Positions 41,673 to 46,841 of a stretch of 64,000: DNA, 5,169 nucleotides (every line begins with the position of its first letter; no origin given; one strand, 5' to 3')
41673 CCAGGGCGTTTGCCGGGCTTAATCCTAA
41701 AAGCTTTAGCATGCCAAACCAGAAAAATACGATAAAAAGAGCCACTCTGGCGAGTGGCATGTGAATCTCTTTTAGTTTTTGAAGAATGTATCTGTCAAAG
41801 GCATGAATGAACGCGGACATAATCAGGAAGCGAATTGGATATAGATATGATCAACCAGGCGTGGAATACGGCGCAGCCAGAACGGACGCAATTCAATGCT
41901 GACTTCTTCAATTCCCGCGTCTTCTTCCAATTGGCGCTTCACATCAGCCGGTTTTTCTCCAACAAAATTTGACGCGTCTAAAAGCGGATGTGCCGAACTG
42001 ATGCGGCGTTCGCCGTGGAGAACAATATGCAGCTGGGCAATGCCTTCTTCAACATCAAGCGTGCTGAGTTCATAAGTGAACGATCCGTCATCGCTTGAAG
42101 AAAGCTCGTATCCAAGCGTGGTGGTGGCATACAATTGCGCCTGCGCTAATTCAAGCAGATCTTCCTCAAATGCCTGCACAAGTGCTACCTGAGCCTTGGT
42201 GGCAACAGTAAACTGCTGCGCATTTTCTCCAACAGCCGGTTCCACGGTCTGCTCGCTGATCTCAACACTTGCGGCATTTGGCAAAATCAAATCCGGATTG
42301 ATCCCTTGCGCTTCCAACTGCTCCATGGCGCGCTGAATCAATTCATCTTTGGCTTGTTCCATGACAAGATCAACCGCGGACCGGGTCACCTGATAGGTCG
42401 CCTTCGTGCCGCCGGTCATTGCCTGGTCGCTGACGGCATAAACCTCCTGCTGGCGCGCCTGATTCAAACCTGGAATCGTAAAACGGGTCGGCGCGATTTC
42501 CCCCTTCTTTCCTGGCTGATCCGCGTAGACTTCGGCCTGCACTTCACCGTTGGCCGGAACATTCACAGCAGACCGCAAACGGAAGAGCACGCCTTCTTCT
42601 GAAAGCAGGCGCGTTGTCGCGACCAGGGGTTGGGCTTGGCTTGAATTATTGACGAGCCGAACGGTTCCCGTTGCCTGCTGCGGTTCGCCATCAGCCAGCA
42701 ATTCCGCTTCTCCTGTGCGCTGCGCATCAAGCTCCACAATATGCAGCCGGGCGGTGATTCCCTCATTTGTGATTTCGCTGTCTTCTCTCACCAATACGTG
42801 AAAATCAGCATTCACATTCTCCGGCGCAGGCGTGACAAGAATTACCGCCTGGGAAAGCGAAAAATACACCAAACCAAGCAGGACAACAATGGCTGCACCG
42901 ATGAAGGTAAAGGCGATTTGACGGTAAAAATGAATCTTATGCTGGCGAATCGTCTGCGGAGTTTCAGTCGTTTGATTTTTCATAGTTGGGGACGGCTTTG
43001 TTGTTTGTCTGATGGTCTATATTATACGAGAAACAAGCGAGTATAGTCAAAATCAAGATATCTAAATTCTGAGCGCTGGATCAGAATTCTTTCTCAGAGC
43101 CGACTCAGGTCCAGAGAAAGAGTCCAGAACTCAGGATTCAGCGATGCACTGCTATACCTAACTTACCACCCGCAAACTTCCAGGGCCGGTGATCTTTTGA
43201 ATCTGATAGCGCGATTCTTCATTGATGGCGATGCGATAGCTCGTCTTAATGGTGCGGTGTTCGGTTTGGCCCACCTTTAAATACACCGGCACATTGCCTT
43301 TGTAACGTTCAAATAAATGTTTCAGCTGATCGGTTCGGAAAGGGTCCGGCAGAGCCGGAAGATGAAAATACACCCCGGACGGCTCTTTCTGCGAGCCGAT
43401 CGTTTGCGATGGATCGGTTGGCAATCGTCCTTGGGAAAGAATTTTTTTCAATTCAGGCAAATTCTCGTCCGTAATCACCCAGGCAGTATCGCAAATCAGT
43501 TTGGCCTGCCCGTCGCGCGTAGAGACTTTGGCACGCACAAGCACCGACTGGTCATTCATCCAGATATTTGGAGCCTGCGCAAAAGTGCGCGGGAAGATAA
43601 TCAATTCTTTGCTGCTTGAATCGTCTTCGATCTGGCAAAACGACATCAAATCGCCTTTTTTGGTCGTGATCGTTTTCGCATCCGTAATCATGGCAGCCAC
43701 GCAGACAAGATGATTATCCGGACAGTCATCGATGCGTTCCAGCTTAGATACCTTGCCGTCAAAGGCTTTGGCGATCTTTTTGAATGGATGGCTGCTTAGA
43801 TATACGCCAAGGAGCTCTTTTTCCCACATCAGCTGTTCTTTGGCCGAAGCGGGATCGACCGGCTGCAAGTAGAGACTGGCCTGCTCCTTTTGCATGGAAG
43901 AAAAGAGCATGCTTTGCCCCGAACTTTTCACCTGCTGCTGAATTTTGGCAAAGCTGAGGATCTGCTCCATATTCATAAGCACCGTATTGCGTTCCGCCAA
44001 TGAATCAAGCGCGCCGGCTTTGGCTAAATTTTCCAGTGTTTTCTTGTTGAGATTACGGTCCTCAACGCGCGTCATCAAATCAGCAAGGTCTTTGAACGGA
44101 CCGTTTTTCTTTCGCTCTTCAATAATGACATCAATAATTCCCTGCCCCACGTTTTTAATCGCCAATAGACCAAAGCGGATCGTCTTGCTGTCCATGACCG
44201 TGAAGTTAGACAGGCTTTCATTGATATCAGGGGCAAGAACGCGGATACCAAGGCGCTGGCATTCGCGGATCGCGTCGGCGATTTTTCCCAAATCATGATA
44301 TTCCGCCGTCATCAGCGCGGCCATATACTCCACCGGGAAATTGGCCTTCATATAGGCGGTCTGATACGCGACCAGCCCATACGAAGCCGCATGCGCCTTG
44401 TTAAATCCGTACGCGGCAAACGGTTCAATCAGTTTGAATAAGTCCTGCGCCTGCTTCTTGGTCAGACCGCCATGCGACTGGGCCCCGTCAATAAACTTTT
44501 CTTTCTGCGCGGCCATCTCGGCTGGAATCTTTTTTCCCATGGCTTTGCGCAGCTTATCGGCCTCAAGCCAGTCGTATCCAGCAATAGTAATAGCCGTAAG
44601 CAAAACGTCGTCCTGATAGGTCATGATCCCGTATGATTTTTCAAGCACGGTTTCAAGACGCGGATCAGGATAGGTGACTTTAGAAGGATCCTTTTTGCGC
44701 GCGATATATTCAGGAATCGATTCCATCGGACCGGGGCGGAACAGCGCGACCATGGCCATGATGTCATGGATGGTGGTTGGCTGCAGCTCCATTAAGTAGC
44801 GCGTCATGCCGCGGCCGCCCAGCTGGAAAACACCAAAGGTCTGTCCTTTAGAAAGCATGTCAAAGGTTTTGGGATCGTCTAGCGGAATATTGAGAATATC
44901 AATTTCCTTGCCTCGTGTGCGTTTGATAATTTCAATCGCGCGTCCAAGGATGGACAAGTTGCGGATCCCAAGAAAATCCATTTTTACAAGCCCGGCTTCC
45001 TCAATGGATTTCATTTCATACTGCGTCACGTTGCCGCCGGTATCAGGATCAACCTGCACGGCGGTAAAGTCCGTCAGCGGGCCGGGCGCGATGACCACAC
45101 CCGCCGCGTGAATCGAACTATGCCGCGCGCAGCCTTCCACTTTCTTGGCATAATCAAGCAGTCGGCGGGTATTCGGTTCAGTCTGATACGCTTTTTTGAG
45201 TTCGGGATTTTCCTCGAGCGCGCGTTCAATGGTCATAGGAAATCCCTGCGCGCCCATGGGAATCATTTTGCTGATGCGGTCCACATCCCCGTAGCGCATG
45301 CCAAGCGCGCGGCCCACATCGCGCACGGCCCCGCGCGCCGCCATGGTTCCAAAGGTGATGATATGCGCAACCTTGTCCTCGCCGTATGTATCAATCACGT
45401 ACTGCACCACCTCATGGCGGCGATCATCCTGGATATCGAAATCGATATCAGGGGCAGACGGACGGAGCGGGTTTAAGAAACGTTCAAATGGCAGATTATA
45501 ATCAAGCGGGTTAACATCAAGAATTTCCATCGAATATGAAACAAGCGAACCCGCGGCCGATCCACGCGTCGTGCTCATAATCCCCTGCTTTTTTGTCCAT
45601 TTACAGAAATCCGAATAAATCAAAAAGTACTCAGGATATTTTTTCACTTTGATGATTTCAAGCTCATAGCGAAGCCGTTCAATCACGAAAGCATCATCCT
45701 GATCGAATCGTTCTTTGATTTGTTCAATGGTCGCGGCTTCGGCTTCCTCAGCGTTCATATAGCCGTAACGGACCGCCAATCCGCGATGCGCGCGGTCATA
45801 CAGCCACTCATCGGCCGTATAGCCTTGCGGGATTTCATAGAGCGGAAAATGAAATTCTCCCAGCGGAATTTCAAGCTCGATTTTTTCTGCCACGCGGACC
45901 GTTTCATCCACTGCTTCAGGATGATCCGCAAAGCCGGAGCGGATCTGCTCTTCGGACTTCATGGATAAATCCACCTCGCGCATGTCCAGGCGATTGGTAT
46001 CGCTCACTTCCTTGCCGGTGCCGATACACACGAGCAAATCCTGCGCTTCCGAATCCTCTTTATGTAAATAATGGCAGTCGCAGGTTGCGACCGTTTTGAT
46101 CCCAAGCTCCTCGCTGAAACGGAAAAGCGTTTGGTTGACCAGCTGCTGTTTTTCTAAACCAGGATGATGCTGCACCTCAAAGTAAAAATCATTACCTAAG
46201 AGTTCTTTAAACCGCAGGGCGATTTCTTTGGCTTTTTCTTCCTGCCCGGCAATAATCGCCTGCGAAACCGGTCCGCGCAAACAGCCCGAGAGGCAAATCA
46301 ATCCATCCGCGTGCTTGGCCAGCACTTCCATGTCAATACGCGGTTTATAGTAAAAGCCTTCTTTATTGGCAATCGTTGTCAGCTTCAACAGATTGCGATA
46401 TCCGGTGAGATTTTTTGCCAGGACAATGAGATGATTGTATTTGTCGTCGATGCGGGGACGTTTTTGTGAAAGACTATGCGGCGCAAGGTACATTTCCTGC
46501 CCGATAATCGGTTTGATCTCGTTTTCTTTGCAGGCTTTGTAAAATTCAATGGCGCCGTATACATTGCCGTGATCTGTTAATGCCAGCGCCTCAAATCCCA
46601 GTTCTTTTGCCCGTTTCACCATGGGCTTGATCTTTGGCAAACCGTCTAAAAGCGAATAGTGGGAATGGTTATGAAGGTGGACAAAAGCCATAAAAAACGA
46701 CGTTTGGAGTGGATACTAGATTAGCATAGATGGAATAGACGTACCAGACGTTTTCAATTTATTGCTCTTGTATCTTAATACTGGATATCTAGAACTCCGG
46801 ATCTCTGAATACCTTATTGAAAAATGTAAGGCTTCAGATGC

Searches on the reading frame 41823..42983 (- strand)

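Call 8: search_protein_families(library=ncbifam, proteins=[window:41823-42983:-])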
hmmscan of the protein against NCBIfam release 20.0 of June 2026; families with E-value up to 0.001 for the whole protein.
window:41823-42983:- (386 aa): 1 family
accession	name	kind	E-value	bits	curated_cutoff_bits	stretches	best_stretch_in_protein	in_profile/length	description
NF005127.0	PRK06565.1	equivalog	0.00042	18.9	575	1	130-218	248-335/570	amidase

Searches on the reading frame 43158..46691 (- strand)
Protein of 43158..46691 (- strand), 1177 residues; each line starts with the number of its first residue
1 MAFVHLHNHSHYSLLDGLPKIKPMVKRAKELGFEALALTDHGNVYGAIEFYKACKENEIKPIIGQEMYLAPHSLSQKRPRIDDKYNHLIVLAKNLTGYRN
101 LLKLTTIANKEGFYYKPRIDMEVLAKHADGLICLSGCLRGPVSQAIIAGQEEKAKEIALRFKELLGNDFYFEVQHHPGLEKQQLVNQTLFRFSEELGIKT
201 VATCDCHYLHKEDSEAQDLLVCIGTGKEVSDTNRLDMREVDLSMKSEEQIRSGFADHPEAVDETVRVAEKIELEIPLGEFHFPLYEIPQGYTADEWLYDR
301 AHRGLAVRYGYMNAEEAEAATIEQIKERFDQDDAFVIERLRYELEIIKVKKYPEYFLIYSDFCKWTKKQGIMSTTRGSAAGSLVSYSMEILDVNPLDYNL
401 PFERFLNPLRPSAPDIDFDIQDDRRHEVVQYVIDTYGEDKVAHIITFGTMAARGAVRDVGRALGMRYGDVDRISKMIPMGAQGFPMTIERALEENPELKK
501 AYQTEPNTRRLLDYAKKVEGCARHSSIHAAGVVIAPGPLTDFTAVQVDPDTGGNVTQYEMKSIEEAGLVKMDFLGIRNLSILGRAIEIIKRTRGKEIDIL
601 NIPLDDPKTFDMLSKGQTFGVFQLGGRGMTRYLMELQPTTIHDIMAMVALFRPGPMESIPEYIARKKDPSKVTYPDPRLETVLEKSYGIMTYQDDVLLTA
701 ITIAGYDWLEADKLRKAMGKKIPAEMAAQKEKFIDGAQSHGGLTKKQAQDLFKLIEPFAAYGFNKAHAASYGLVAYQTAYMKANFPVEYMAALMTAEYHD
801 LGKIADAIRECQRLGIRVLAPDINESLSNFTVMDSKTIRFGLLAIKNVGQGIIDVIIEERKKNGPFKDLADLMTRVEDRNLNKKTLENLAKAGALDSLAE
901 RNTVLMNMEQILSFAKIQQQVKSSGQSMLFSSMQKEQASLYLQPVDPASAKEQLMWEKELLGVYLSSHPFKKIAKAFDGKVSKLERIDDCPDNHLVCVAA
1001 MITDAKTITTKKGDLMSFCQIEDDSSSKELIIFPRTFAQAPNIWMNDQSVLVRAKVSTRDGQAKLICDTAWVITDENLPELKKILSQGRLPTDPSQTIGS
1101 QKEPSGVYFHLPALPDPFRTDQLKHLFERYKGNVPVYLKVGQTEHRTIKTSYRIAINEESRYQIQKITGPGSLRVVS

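Call 19: search_protein_families(library=ncbifam, proteins=[window:43158-46691:-], max_evalue=1e-10)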
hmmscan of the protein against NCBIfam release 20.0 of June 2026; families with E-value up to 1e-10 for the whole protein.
window:43158-46691:- (1177 aa): 13 families
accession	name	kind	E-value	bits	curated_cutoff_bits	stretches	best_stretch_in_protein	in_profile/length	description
NF005298.0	PRK06826.1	equivalog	0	1273.4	1260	1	1-1172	3-1147/1151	DNA polymerase III subunit alpha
NF004226.0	PRK05673.1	equivalog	0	1262.2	1002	1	1-1164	4-1134/1146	DNA polymerase III subunit alpha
TIGR00594.1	polc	superfamily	0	1203.8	434.35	1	3-1033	1-1022/1022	DNA polymerase III subunit alpha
NF005617.0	PRK07374.1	equivalog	0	1026.3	1653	1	1-1075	1-1082/1170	DNA polymerase III subunit alpha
NF005377.0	PRK06920.1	equivalog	4.4e-265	882.4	1806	1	1-1169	1-1100/1108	DNA polymerase III subunit alpha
NF007079.0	PRK09532.1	equivalog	1.9e-197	658.4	1525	1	1-765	1-778/876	DNA polymerase III subunit alpha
NF005516.0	PRK07135.1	equivalog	3.4e-192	641.2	1084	2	326-1042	244-946/974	DNA polymerase III DnaE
NF004225.0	PRK05672.1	subfamily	2e-188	628.7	939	1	2-1069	5-1028/1047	error-prone DNA polymerase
NF005582.0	PRK07279.1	equivalog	1.1e-182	609.6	1279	1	3-1075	2-966/1033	DNA polymerase III subunit alpha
NF004550.0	PRK05898.1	equivalog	9e-170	567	1182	2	324-913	242-825/971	DNA polymerase III subunit alpha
NF005616.0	PRK07373.1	equivalog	1.8e-82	277.3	646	1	759-1073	34-360/449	DNA polymerase III subunit alpha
NF001688.0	PRK00448.1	equivalog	1e-56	192.3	873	2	84-396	613-913/1445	PolC-type DNA polymerase III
TIGR01405.1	polC_Gram_pos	equivalog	1.4e-50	172.1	1043.45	1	83-231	378-531/1211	DNA polymerase III subunit alpha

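Call 21: find_encoding_contigs(protein=window:43158-46691:-, flank=1000, max_places=3)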
Protein window:43158-46691:- (1177 aa): 4 contigs read that carry it; 2 places shown.
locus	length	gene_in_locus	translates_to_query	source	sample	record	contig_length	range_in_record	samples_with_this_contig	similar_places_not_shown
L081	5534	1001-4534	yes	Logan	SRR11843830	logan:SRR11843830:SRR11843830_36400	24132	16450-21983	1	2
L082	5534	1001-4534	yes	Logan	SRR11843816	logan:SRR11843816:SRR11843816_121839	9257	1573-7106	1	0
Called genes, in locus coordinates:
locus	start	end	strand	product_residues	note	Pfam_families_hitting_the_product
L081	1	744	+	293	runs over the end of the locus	-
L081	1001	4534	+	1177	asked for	PF02811:PHP, PF07733:DNA_pol3_alpha, PF17657:DNA_pol3_finger, PF14579:HHH_6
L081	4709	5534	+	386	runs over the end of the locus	-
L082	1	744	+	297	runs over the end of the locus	-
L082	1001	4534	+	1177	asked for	PF02811:PHP, PF07733:DNA_pol3_alpha, PF17657:DNA_pol3_finger, PF14579:HHH_6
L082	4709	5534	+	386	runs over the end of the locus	-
